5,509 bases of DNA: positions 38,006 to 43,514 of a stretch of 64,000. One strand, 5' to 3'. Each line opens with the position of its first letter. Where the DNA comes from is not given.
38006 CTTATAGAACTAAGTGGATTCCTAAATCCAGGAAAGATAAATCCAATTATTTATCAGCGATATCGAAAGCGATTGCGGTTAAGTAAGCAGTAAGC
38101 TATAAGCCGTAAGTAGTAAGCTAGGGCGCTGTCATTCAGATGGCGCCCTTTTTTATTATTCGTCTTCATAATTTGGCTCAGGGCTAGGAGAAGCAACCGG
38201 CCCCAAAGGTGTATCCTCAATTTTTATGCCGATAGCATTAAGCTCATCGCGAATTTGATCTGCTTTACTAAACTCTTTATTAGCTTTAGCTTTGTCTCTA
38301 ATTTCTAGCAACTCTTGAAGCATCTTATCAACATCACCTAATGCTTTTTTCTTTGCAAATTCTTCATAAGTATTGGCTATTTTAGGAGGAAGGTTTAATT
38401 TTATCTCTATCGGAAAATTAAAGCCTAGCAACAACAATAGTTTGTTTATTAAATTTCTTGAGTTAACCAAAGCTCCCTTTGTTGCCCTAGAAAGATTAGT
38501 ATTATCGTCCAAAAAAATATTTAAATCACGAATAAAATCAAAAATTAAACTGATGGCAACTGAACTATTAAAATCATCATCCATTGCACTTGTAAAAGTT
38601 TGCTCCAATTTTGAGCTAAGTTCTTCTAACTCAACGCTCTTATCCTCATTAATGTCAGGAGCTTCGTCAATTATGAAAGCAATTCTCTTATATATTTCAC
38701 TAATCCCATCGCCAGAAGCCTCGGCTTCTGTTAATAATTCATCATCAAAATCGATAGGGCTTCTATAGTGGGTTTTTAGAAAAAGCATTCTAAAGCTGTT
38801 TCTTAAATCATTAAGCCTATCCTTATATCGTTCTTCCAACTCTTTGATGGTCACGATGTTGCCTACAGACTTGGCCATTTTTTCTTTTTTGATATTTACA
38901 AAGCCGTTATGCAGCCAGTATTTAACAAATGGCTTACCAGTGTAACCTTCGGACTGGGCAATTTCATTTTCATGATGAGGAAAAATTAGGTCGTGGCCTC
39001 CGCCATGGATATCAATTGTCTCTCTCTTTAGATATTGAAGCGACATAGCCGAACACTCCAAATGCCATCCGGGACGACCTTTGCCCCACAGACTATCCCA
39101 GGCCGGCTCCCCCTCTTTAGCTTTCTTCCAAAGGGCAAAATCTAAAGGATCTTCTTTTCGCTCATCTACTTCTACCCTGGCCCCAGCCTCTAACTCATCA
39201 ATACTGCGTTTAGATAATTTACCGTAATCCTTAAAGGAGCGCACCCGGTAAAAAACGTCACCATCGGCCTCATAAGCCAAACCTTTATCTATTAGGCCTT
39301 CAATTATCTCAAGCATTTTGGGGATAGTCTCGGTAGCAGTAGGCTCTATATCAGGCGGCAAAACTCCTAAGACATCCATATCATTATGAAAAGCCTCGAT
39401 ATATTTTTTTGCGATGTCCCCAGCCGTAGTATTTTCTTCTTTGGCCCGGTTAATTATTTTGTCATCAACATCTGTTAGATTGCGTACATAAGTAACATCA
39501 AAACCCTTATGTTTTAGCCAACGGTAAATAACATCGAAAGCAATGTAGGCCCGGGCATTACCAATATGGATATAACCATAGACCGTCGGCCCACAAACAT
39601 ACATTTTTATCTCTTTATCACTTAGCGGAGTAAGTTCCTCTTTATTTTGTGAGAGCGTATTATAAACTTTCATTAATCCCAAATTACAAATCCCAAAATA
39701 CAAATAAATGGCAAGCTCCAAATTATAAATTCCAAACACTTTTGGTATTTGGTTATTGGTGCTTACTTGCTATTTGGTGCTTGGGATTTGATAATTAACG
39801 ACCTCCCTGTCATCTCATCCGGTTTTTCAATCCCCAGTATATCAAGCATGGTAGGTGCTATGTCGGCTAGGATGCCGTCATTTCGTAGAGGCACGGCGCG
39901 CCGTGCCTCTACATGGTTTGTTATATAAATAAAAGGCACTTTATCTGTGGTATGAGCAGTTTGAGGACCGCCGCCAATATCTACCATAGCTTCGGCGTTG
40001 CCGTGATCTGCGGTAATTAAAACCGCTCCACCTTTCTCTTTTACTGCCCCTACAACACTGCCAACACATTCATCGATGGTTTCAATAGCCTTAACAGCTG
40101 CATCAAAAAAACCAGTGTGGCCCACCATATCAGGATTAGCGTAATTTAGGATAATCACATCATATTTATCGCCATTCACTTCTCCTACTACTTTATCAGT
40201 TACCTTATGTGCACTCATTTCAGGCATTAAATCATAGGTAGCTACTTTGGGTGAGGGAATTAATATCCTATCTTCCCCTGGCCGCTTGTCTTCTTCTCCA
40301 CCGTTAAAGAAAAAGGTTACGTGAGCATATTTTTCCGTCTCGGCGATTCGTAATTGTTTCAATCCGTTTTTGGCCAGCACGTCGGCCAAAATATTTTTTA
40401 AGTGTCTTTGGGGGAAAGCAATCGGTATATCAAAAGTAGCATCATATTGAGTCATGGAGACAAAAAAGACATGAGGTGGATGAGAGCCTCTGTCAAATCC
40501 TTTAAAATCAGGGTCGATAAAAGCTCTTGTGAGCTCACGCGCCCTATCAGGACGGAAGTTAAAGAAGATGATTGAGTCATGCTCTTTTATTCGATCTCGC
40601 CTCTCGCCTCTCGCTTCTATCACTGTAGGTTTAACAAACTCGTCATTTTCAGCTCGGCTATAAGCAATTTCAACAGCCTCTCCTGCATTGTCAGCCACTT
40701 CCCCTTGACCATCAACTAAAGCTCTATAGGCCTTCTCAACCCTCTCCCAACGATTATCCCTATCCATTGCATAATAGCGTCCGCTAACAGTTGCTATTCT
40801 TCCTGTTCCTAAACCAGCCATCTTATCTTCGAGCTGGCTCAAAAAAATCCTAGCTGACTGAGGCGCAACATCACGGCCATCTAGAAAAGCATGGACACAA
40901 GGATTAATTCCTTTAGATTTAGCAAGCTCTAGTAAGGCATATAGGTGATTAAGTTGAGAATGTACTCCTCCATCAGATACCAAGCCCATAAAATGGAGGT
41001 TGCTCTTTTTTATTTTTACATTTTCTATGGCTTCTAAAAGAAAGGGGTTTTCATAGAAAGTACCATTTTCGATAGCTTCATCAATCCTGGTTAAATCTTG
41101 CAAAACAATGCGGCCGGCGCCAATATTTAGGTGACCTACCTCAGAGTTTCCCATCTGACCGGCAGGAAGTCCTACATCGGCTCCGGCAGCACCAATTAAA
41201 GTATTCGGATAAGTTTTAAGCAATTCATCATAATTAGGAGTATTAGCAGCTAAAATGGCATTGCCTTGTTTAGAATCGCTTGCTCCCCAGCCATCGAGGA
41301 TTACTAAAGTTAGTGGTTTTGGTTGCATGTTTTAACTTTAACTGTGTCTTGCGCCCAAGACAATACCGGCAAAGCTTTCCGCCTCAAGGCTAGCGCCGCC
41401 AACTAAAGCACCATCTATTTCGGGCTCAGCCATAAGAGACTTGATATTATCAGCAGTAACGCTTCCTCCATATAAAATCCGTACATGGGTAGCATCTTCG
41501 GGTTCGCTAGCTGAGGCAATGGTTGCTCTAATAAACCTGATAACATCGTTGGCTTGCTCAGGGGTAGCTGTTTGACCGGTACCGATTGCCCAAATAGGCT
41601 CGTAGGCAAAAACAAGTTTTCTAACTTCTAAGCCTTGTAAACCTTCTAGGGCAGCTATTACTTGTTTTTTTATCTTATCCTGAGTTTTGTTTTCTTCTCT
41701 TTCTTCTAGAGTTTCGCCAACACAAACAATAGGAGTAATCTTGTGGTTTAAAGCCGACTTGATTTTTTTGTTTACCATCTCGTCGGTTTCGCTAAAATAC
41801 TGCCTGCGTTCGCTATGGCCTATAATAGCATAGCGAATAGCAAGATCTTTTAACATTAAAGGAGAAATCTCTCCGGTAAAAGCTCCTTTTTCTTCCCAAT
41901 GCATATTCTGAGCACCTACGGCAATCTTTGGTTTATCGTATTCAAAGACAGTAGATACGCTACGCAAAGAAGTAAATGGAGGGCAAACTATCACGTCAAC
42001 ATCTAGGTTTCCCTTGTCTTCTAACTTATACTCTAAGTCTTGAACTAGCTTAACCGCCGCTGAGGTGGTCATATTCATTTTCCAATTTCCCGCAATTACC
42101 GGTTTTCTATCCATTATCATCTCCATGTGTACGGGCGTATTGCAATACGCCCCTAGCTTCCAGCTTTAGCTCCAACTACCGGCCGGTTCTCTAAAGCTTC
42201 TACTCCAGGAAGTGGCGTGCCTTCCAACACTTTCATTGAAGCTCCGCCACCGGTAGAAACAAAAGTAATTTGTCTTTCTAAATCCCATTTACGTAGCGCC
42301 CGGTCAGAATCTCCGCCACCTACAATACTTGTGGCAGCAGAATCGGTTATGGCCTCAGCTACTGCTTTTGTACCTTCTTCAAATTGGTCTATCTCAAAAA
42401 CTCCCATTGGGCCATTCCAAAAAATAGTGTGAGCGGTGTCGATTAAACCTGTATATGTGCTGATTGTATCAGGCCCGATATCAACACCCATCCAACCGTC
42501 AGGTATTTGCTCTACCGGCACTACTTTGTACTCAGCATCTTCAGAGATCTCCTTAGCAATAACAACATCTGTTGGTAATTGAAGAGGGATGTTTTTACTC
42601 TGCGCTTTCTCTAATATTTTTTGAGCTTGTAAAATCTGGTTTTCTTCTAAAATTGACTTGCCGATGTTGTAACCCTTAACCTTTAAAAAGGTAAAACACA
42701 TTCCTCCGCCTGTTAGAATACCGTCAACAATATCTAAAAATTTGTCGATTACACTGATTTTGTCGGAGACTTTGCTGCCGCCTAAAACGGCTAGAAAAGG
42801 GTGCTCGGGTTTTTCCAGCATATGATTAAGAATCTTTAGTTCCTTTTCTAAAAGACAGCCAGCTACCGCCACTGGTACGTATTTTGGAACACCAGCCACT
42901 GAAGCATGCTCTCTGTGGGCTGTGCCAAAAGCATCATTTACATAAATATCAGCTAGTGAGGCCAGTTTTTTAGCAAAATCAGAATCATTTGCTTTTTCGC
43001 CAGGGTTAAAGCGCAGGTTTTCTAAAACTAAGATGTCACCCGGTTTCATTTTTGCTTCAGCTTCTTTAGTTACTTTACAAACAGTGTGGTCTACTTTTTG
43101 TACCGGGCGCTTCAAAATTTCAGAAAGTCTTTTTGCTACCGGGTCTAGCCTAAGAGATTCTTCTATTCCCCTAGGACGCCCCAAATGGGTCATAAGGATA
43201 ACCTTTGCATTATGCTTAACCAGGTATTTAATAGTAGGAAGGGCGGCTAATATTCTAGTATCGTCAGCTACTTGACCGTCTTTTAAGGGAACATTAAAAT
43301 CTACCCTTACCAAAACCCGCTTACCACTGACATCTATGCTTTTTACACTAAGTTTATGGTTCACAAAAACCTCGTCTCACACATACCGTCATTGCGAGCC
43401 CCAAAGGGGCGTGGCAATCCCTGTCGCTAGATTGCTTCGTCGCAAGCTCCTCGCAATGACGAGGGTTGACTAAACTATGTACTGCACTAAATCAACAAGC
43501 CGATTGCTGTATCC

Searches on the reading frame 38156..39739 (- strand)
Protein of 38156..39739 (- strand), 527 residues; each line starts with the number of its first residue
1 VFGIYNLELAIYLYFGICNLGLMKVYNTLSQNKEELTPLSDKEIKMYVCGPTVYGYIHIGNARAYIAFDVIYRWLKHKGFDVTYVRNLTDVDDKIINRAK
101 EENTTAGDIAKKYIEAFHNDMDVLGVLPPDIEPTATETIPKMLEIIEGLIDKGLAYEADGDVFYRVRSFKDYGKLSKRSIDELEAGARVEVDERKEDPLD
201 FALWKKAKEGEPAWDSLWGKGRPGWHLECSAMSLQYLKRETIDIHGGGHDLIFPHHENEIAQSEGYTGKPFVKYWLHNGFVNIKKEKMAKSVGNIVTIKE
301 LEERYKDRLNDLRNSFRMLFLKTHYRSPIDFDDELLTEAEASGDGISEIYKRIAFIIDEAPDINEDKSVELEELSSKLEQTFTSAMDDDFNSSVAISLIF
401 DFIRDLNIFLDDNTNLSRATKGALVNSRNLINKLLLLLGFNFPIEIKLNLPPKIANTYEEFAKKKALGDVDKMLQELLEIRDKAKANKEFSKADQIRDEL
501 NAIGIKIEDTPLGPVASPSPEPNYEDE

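Call 17: search_protein_families(library=pfam, proteins=[window:38156-39739:-], max_evalue=0.001)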
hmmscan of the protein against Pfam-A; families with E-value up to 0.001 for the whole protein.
window:38156-39739:- (527 aa): 6 families
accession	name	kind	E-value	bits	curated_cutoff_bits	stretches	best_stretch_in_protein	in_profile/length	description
PF01406.26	tRNA-synt_1e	-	1.1e-126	422.8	27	1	37-340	3-300/301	tRNA synthetases class I (C) catalytic domain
PF09334.17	tRNA-synt_1g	-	6.3e-12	45.4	20.1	1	54-167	11-125/391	tRNA synthetases class I (M)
PF09190.17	DALR_2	-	2.1e-11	44.6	22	1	382-440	2-55/57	DALR domain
PF01921.24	tRNA-synt_1f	-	7.9e-06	25.4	27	0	41-114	20-90/360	tRNA synthetases class I (K)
PF00133.28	tRNA-synt_1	-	0.00013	21.3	22.7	0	42-85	23-66/414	tRNA synthetases class I (I, L, M and V)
PF23493.1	CysS_C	-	0.00018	22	23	1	470-510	4-44/51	Cysteinyl-tRNA ligase anticodon binding domain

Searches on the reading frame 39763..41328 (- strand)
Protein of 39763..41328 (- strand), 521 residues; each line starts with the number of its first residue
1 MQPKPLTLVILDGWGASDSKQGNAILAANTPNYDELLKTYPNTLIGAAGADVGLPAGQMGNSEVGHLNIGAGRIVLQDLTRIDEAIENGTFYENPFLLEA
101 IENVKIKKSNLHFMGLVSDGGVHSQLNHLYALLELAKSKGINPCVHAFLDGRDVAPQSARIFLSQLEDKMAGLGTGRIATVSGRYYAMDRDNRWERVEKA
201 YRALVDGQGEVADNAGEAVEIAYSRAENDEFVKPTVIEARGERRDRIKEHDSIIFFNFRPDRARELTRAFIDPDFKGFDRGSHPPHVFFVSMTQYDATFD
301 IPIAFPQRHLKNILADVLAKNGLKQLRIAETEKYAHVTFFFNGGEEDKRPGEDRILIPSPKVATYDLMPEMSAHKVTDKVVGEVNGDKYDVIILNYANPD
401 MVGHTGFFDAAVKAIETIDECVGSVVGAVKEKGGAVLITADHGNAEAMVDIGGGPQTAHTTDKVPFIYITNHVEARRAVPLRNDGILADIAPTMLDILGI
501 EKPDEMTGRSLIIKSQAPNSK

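Call 17: search_protein_families(library=pfam, proteins=[window:39763-41328:-], max_evalue=0.001)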
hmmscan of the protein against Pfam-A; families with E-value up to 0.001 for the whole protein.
window:39763-41328:- (521 aa): 4 families
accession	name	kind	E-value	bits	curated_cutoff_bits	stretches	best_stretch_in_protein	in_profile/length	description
PF06415.18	iPGM_N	-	2.1e-87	292.6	27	1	82-297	1-217/217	BPG-independent PGAM N-terminus (iPGM_N)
PF01676.23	Metalloenzyme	-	3.7e-85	285.9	24.3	1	4-502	1-252/252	Metalloenzyme superfamily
PF01663.27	Phosphodiest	-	3.1e-05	24.2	23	1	380-446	157-223/342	Type I phosphodiesterase / nucleotide pyrophosphatase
PF00884.28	Sulfatase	-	0.00047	20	25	1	408-500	203-301/301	Sulfatase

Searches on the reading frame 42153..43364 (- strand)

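Call 17: search_protein_families(library=pfam, proteins=[window:42153-43364:-], max_evalue=0.001)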
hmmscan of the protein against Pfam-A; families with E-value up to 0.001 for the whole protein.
window:42153-43364:- (403 aa): 1 family
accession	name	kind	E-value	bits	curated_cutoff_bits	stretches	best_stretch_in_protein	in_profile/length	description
PF00162.24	PGK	-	1.1e-154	515.5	27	1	7-382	1-378/379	Phosphoglycerate kinase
